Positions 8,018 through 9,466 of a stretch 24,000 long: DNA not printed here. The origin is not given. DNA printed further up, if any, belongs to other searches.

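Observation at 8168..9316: Fusion of a HIGH-motif (TagD/HldC-type) nucleotidyltransferase with a fucokinase-like GHMP kinase: a candidate single-polypeptide sugar-activation module with an uncharacterised architecture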

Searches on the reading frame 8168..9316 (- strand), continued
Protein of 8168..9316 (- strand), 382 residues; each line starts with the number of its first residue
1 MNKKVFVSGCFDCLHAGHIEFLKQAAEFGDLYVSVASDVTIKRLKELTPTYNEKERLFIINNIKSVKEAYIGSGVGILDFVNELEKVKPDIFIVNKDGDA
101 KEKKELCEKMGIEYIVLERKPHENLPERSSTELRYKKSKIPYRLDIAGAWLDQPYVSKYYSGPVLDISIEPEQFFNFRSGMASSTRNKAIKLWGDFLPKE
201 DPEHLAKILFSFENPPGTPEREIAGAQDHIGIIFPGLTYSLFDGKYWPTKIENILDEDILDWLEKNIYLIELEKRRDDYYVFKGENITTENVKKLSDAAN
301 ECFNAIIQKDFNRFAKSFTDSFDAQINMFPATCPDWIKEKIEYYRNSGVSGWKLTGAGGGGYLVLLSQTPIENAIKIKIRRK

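Call 20: find_related_loci(query=A1, collection=genome_contigs, flank=10000)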
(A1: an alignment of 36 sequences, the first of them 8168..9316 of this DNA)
Query A1 (382 aa) in genome_contigs; peptide patterns used: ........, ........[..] (x = any residue, [..] = any of these).
599 stretches matched a pattern (row limit reached: there are more); 505 encode a relative of the query (tblastn E <= 1e-3); the best 80 are kept; 80 distinct loci.
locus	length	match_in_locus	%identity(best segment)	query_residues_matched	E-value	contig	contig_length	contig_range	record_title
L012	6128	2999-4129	54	1-381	1e-138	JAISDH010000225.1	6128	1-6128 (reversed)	MAG: Bacteroidales bacterium isolate Gx485_bin121 k119_6590552, whole genome shotgun sequence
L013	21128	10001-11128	53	3-382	3e-138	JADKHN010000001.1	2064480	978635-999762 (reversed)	MAG: Chitinophagaceae bacterium isolate Skiv_18-Q3-R9-52_BAT3C.489 tig00000300-10-20674740, whole genome shotgun sequenc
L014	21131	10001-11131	53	1-381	1e-137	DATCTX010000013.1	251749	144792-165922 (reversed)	MAG TPA_asm: Anaerolineaceae bacterium isolate SMAG_U7342 k141_73635, whole genome shotgun sequence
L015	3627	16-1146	53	1-381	1e-141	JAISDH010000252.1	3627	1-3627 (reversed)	MAG: Bacteroidales bacterium isolate Gx485_bin121 k119_693970, whole genome shotgun sequence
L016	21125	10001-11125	54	3-381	3e-137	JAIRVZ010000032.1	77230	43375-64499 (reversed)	MAG: Dysgonamonadaceae bacterium isolate Fux382_bin49 k119_576863, whole genome shotgun sequence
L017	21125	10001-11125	55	3-381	2e-136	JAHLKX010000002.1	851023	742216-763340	MAG: Bacteroidetes bacterium isolate MAG39 NODE_21_length_851023_cov_1543.361433, whole genome shotgun sequence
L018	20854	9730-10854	53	3-381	2e-136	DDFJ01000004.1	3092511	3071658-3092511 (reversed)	MAG TPA_asm: Chitinophagaceae bacterium UBA1931 UBA1931_contig_50, whole genome shotgun sequence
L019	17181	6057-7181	55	3-381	3e-136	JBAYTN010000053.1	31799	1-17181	MAG: Melioribacteraceae bacterium isolate SO_2016_LW3_1 scaffold02138_LW162_2016, whole genome shotgun sequence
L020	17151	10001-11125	53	3-381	1e-135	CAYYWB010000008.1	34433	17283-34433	MAG TPA_asm: uncultured Bifidobacteriaceae bacterium isolate binchicken_co3_427 genome assembly, contig: NODE_3761_lengt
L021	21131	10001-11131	54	1-381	2e-135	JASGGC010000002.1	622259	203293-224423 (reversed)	MAG: Dysgonomonas sp. isolate 5H167 JMF-2111-06-0005.hyb.bin.167_1, whole genome shotgun sequence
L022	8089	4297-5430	54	1-382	2e-135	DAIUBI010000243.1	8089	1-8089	MAG TPA_asm: Saprospiraceae bacterium isolate CTOTU1229 NODE_7286_length_8089_cov_9.379263, whole genome shotgun sequenc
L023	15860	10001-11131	52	1-381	1e-135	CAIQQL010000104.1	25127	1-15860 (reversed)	uncultured archaeon isolate AlinenSediments_bin-4957 genome assembly, contig: bin-4957:104/154, whole genome shotgun seq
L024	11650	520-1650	54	1-381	2e-135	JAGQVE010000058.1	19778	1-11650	MAG: Bacteroidales bacterium isolate HKST-UBA07 NODE_58_length_19778_cov_9.082838, whole genome shotgun sequence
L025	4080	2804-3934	52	2-382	2e-138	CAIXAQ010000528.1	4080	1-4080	MAG: uncultured Bacteroidales bacterium isolate LJ-5-9m_bin-0023 genome assembly, contig: bin-0023:528/995, whole genome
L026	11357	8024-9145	55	3-381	5e-135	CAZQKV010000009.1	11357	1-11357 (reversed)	MAG TPA_asm: Candidatus Woesearchaeota archaeon isolate binchicken_co89_660 genome assembly, contig: NODE_11382_length_1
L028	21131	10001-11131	53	2-382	5e-135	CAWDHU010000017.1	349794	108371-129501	MAG: uncultured Bacteroidales bacterium isolate MFD04716.bin.1.37 genome assembly, contig: contig_60290, whole genome sh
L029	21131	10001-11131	55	2-382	3e-135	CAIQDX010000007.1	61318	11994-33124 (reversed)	MAG: uncultured Chitinophagaceae bacterium isolate Umea2p3_bin-1345 genome assembly, contig: bin-1345:007/147, whole gen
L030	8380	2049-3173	54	3-381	7e-135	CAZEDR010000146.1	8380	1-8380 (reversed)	MAG TPA_asm: uncultured Melioribacter sp. isolate binchicken_co266_106 genome assembly, contig: NODE_17036_length_8380_c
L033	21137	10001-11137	54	1-381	1e-134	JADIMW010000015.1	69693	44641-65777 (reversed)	MAG: Candidatus Caccoplasma merdipullorum isolate G3-4614 G3M40__C34212_L69693_SRR9113688, whole genome shotgun sequence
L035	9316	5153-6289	55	1-382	5e-135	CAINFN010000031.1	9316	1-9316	MAG: uncultured Bacteroidetes bacterium isolate Umea_bin-05267 genome assembly, contig: bin-05267:031/274, whole genome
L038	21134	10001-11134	53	1-382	2e-134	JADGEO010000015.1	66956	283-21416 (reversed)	MAG: Anaerolineales bacterium isolate BB38 NODE_15_length_66956_cov_21.134407, whole genome shotgun sequence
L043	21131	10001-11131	53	1-381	1e-133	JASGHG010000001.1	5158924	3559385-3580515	MAG: Nibricoccus sp. isolate 5N149 JMF-2111-06-0005.ont.bin.149_0, whole genome shotgun sequence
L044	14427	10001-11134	52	1-382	1e-133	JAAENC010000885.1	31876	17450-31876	MAG: Chloroflexota bacterium isolate Bse_22 BseG_CONTIG2631626, whole genome shotgun sequence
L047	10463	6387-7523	54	1-382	3e-133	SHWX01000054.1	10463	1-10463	MAG: Chitinophagaceae bacterium isolate Baikal-deep-G77 BACOMB-C30622, whole genome shotgun sequence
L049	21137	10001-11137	55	1-382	2e-133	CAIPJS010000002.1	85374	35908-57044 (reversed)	MAG: uncultured Bacteroidetes bacterium isolate Umea2p1_bin-1050 genome assembly, contig: bin-1050:02/95, whole genome s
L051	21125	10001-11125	51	3-381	1e-133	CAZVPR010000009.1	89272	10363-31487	MAG TPA_asm: uncultured Anaerolineales bacterium isolate SRP077602_co5_498 genome assembly, contig: NODE_918_length_8927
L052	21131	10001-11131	52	1-381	3e-133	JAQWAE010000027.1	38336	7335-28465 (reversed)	MAG: Bacteroidales bacterium isolate STF2_19 NODE_2180_length_38336_cov_12.730692_Sandtown_F2, whole genome shotgun sequ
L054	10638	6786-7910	54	3-381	3e-133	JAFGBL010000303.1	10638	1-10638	MAG: Bacteroidales bacterium isolate Zod_Metabat.1032 k87_14229210, whole genome shotgun sequence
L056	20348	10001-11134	52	1-382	7e-133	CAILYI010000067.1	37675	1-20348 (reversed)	MAG: uncultured Anaerolineae bacterium isolate Day6-6_bin-243 genome assembly, contig: bin-243:067/311, whole genome sho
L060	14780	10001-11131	51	2-382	1e-132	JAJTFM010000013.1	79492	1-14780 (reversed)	MAG: Saprospiraceae bacterium isolate 49614_E9 Sample_49614_scaffold_287, whole genome shotgun sequence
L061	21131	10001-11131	53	1-381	1e-132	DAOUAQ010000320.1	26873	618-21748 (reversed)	MAG TPA_asm: Anaerolineae bacterium isolate H66_674 k113_524842, whole genome shotgun sequence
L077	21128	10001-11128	53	2-381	3e-131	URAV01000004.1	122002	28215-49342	uncultured Porphyromonadaceae bacterium isolate UMGS835 genome assembly, contig: NODE_23_length_122002_cov_8.243458, who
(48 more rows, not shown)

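Call 24: search_protein_families(library=pfam, proteins=[L051:8942-9949:+, L019:7681-8907:+, L061:16029-17036:-, L047:5562-6341:+, L049:11301-11789:+, L005:6817-7974:+, L054:4980-5411:+, L038:6560-7216:+, L049:11864-13648:+, L033:8796-9875:+], max_evalue=0.001)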
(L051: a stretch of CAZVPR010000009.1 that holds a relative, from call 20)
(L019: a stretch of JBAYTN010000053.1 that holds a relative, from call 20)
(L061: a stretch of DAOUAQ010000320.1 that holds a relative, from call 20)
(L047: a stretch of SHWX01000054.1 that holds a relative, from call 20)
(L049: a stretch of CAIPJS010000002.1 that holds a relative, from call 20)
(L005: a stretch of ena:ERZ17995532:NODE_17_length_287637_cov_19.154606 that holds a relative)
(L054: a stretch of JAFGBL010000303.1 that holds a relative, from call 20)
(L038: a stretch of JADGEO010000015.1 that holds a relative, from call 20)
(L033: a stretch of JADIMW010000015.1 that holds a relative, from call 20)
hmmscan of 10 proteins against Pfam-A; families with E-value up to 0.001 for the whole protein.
L051:8942-9949:+ (335 aa): 5 families
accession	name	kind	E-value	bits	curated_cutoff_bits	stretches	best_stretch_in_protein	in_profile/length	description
PF01370.27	Epimerase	-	4.4e-42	144.6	20.9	1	20-258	1-237/240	NAD dependent epimerase/dehydratase family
PF16363.11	GDP_Man_Dehyd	-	6e-29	102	27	1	21-320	1-330/332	GDP-mannose 4,6 dehydratase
PF01073.25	3Beta_HSD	-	5.3e-06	26.1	22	1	21-176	1-159/280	3-beta hydroxysteroid dehydrogenase/isomerase family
PF07993.18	NAD_binding_4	-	4.6e-05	23.1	20.1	0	117-195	118-209/258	Male sterility protein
PF13460.12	NAD_binding_10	-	0.00077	19.8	27.2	0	24-181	1-144/184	NAD(P)H-binding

L019:7681-8907:+ (408 aa): 3 families
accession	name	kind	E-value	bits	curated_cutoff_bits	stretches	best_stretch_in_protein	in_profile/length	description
PF07690.21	MFS_1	-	3e-33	115.7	33.4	1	21-367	4-345/347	Major Facilitator Superfamily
PF00083.30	Sugar_tr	-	6.6e-07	29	22.3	1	46-200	44-190/452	Sugar (and other) transporter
PF05977.19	MFS_3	-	0.00099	18.1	27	0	44-163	41-162/524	Transmembrane secretion effector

L061:16029-17036:- (335 aa): 3 families
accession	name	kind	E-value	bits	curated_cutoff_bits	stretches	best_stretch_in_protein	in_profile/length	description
PF00005.33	ABC_tran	-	2.2e-31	109.7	25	1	26-176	1-136/137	ABC transporter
PF13304.12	AAA_21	-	7.1e-07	30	27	0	132-211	221-302/304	AAA domain, putative AbiEii toxin, Type IV TA system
PF02463.25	SMC_N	-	0.00019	21.4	40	0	40-222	28-212/220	RecF/RecN/SMC N terminal domain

L047:5562-6341:+ (259 aa): 4 families
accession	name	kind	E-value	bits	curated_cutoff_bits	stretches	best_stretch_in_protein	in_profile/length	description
PF13561.12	adh_short_C2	-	8.2e-46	156.9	27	1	16-252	3-235/236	Enoyl-(Acyl carrier protein) reductase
PF00106.31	adh_short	-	2.3e-39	135.3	26.6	1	8-196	1-190/195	short chain dehydrogenase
PF08659.16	KR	-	1.5e-12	48.3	22.6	1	10-172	3-166/180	KR domain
PF23441.1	SDR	-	2.9e-07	30.6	27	1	9-253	9-256/258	SDR-like rossmann domain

L049:11301-11789:+ (162 aa): 5 families
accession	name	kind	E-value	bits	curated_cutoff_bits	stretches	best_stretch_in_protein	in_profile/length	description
PF01047.28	MarR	-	5.1e-15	55.6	24.6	1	49-106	1-58/59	MarR family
PF12802.13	MarR_2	-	1.6e-12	47.8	27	1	48-106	2-61/61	MarR family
PF22381.2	Staph_reg_Sar_Rot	-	1.8e-08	34.8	27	1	44-116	7-79/85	Transcriptional regulator SarA/Rot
PF13463.12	HTH_27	-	0.00012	22.7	22.2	1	52-113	4-66/68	Winged helix DNA-binding domain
PF13412.12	HTH_24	-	0.00077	19.4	21.9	0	55-95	7-47/48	Winged helix-turn-helix DNA-binding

L005:6817-7974:+ (385 aa): 3 families
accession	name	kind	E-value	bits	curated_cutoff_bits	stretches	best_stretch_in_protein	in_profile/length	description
PF00465.25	Fe-ADH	-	1e-43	149.3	31.3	1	9-175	1-168/168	Iron-containing alcohol dehydrogenase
PF25137.1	ADH_Fe_C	-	1.5e-32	113.4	27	1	189-381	4-190/194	Fe-containing alcohol dehydrogenase family, C-terminal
PF13685.12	Fe-ADH_2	-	7.5e-08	32.9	28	1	30-107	20-96/149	Iron-containing alcohol dehydrogenase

L054:4980-5411:+ (143 aa): 1 family
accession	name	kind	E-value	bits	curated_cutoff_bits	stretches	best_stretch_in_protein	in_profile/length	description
PF05025.18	RbsD_FucU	-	2.4e-38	132.1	25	1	3-141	1-138/138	RbsD / FucU transport protein family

L038:6560-7216:+ (218 aa): 1 family
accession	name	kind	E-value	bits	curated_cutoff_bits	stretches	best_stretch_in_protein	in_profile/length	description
PF00596.27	Aldolase_II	-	2.5e-50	171.3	22.2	1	11-189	1-183/183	Class II Aldolase and Adducin N-terminal domain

L049:11864-13648:+ (594 aa): 6 families
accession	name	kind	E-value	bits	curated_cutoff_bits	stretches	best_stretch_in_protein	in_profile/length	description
PF00441.29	Acyl-CoA_dh_1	-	2.3e-36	125.6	22.4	1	251-413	1-144/150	Acyl-CoA dehydrogenase, C-terminal domain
PF21263.2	Acyl-CoA-dh_C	-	4.6e-31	107.4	27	1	463-566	1-96/96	Acyl-CoA dehydrogenase, C-terminal domain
PF02771.21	Acyl-CoA_dh_N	-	4.9e-30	104.7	22.9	1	30-142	1-113/113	Acyl-CoA dehydrogenase, N-terminal domain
PF02770.24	Acyl-CoA_dh_M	-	4.7e-25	88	33.3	1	147-239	2-97/97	Acyl-CoA dehydrogenase, middle domain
PF08028.16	Acyl-CoA_dh_2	-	5.9e-10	40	22.7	1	269-407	4-133/134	Acyl-CoA dehydrogenase, C-terminal domain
PF22924.1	ACOX_C_alpha1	-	6.3e-08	33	27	1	264-409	7-159/169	Acyl-CoA oxidase, C-alpha1 domain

L033:8796-9875:+ (359 aa): 2 families
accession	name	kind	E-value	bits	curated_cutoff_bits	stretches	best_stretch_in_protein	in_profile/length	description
PF00483.29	NTP_transferase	-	8.5e-44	150.4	21.2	1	15-293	3-243/245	Nucleotidyl transferase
PF12804.13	NTP_transf_3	-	5.3e-05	23.9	27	1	15-74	2-52/160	MobA-like NTP transferase domain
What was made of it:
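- FucU in 6 loci (call 24)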

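Call 25: predict_structure(alignment_id=A1)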
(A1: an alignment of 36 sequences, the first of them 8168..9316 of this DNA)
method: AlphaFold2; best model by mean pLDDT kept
length: 382 residues; sequences in the alignment: 36
mean_pLDDT: 90.2   pTM: 0.73
mean pLDDT of the five models: 90.2, 89.4, 88.8, 87.4, 84.7
residues with pLDDT >= 90: 260; 70-90: 98; 50-70: 24; < 50: 0
segments of 3 or more residues with pLDDT < 50: none
pLDDT, mean of each block of 10 residues (from residue 1): 89 84 95 94 78 94 95 90 95 88 94 90 68 71 94 96 97 68 79 89 96 85 87 97 97 98 97 81 93 98 99 98 96 91 96 83 94 93 91
secondary structure, 60 per line:
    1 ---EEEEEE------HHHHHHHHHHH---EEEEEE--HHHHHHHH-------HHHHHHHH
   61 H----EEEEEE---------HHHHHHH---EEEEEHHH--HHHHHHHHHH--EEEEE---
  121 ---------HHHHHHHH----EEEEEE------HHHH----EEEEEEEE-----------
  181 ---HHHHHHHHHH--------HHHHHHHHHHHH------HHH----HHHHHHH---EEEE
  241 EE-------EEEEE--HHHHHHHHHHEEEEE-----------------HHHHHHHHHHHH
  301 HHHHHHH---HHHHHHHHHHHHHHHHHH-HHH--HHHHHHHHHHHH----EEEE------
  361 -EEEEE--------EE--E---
elements in order: E4-9 H16-26 E30-35 H38-45 H53-61 E66-71 H81-87 E91-95 H101-110 E113-117 H130-137 E142-147 H154-157 E162-169 H184-193 H202-213 H227-233 E237-242 E250-254 H257-266 E267-271 H289-307 H311-328 H335-346 E351-354 E362-366

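Call 29: fold_search(model_id=the predicted structure, library=pdb)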
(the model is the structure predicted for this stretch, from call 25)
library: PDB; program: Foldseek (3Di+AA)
matches with E <= 10: 1652; with E <= 0.001: 198
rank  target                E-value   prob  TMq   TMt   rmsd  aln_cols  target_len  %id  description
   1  4usk_A                1.6e-10  1.00  0.49  0.54   6.5       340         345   18  Unravelling the B. pseudomallei heptokinase WcbL: from Structure to Drug Discovery. (released 2016-01-13)
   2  3glv_A                6.5e-10  1.00  0.28  0.80   2.9       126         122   30  Crystal structure of the lipopolysaccharide core biosynthesis protein from Thermoplasma volcanium GSS1 (released 2009-05-12)
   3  4usm_A                1.6e-09  1.00  0.50  0.55   6.4       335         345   18  WcbL complex with glycerol bound to sugar site (released 2016-01-13)
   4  5x3d                  6.6e-09  1.00  0.28  0.80   2.7       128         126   23  Crystal structure of HEP-CMP-bound form of cytidylyltransferase (CyTase) domain of Fom1 from Streptomyces wedmorensis (released 2017-09-13)
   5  9iip                  9.5e-09  1.00  0.48  0.51   6.7       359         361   15  Fucokinase part of FKP with beta-L-fucose 1-phosphate (released 2025-03-05)
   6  5xf2_E                2.7e-08  1.00  0.28  0.71   2.5       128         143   23  Crystal structure of SeMet-HldC from Burkholderia pseudomallei (released 2017-07-19)
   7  5xf2_B                2.7e-08  1.00  0.30  0.69   2.8       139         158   25  Crystal structure of SeMet-HldC from Burkholderia pseudomallei (released 2017-07-19)
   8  5xf2_A                4.1e-08  1.00  0.28  0.71   2.5       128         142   23  Crystal structure of SeMet-HldC from Burkholderia pseudomallei (released 2017-07-19)
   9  9iit_A                4.6e-08  1.00  0.45  0.20   8.0       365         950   14  Full length structure of FKP in complex with GTP and GDP (released 2025-03-05)
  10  2b7l_A                7.1e-08  1.00  0.27  0.85   2.0       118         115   30  Crystal Structure of CTP:Glycerol-3-Phosphate Cytidylyltransferase from Staphylococcus aureus (released 2006-06-27)
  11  3k85_A                7.1e-08  1.00  0.43  0.53   5.3       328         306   14  Crystal structure of a D-glycero-D-manno-heptose 1-phosphate kinase from Bacteriodes thetaiotaomicron (released 2009-12-08)
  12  1coz_A                1.7e-07  1.00  0.30  0.85   2.4       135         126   24  CTP:GLYCEROL-3-PHOSPHATE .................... FROM BACILLUS SUBTILIS (released 1999-10-06)
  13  4n3o_B                2.2e-07  1.00  0.44  0.52   5.4       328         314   14  2.4 Angstrom Resolution Crystal Structure of Putative Sugar Kinase from Campylobacter jejuni. (released 2013-10-16)
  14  2b7l_B                2.7e-07  1.00  0.27  0.86   2.0       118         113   30  Crystal Structure of CTP:Glycerol-3-Phosphate Cytidylyltransferase from Staphylococcus aureus (released 2006-06-27)
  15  3hl4_B                8.1e-07  1.00  0.27  0.55   4.0       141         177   20  Crystal structure of a mammalian CTP:phosphocholine cytidylyltransferase with CDP-choline (released 2009-09-22)
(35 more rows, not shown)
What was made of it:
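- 8915..9316 (-): N-terminal HIGH-type (cytidylyltransferase-like) nucleotidyltransferase domain, aa 1-134. Foldseek matches to 3glv, HldC, TagD and Fom1 with TM(target) 0.69-0.86 (call 29).
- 8171..8905 (-): C-terminal compact GHMP kinase domain, aa 138-382, fucokinase-type. Foldseek: WcbL 1.6e-10, Fkp kinase 9.5e-9, HddA 7e-8 (call 29).
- On Cytidylyltransferase-like (HIGH-motif) nucleotidyltransferases, Pfam PF01467: Foldseek: TagD 2b7l TM(target) 0.85, rmsd 2.0; 3glv 0.80; HldC 0.71 (call 29).
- Closest known: HddA / WcbL GHMP heptokinases. Same: Closest kinase folds by Foldseek (WcbL 1.6e-10, HddA 7e-8, call 29).
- Foldseek's top kinase hit is the heptokinase WcbL (call 29).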
